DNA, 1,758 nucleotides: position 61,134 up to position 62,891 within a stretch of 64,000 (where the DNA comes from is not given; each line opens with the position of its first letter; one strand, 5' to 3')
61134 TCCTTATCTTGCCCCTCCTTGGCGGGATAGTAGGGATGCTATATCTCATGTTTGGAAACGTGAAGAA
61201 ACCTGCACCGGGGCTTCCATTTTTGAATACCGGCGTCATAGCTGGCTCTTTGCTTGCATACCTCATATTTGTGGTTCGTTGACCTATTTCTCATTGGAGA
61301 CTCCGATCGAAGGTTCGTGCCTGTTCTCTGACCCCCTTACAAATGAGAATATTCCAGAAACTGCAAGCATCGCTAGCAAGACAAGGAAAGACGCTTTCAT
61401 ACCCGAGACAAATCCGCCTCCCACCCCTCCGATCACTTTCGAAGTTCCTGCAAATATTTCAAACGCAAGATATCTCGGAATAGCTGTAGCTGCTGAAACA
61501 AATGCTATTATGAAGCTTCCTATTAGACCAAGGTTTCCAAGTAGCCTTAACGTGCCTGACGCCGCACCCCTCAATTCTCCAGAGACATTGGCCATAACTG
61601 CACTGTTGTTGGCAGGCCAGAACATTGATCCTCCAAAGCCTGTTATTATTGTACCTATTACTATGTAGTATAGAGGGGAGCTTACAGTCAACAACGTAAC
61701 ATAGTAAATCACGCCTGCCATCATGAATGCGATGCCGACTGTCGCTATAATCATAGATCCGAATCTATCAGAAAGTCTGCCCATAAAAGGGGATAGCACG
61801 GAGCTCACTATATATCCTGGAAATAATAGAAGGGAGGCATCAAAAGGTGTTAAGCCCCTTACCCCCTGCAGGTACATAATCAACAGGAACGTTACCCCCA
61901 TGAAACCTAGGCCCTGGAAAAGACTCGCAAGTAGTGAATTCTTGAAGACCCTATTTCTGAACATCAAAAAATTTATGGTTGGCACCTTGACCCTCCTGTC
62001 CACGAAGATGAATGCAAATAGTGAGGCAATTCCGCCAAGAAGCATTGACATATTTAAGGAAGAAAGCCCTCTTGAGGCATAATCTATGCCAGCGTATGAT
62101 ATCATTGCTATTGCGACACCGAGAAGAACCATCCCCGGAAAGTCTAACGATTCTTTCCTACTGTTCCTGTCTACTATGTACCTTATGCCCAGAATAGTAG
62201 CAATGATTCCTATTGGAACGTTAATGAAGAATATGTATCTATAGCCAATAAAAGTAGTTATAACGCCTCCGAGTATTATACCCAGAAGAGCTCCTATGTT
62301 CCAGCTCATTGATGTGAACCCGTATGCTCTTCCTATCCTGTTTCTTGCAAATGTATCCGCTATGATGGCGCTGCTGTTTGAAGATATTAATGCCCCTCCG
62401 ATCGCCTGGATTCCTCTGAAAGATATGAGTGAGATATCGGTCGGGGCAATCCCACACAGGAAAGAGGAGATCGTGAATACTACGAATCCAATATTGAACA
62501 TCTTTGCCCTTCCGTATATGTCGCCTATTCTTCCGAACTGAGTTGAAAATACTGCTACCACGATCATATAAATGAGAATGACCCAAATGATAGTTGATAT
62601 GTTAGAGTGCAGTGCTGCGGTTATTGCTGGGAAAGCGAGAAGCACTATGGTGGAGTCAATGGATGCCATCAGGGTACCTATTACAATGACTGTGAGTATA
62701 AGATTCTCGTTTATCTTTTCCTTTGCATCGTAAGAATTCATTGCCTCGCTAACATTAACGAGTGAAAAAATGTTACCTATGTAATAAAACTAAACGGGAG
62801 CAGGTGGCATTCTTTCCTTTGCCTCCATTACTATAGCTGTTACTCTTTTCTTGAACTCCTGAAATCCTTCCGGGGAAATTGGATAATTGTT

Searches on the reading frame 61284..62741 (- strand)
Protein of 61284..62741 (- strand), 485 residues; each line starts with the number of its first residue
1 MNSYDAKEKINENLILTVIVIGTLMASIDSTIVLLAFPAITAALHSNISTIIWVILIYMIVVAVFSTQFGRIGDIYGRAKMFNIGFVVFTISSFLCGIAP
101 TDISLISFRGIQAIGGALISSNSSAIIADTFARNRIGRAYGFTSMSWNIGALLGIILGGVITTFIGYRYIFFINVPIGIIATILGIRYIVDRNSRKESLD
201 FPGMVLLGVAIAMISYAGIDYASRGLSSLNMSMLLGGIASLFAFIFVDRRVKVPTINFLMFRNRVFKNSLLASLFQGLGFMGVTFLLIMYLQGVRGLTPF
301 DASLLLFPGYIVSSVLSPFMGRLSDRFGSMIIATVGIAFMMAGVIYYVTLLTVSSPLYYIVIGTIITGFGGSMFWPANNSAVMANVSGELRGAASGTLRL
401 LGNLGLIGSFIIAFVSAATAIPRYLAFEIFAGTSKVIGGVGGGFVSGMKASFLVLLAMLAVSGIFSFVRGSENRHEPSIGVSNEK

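Call 77: search_protein_families(library=pfam, proteins=[window:61284-62741:-], max_evalue=0.001)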
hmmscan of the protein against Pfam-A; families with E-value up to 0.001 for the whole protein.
window:61284-62741:- (485 aa): 4 families
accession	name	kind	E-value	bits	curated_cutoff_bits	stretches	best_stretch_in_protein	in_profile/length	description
PF07690.21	MFS_1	-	1.3e-51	176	33.4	1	20-407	2-344/347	Major Facilitator Superfamily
PF00083.30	Sugar_tr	-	3.3e-05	23.4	22.3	1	49-185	46-188/452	Sugar (and other) transporter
PF17310.7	DUF5357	-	6.3e-05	22.2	25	1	310-383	29-102/322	Family of unknown function (DUF5357)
PF05977.19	MFS_3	-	0.00018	20.6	27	1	16-185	12-185/524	Transmembrane secretion effector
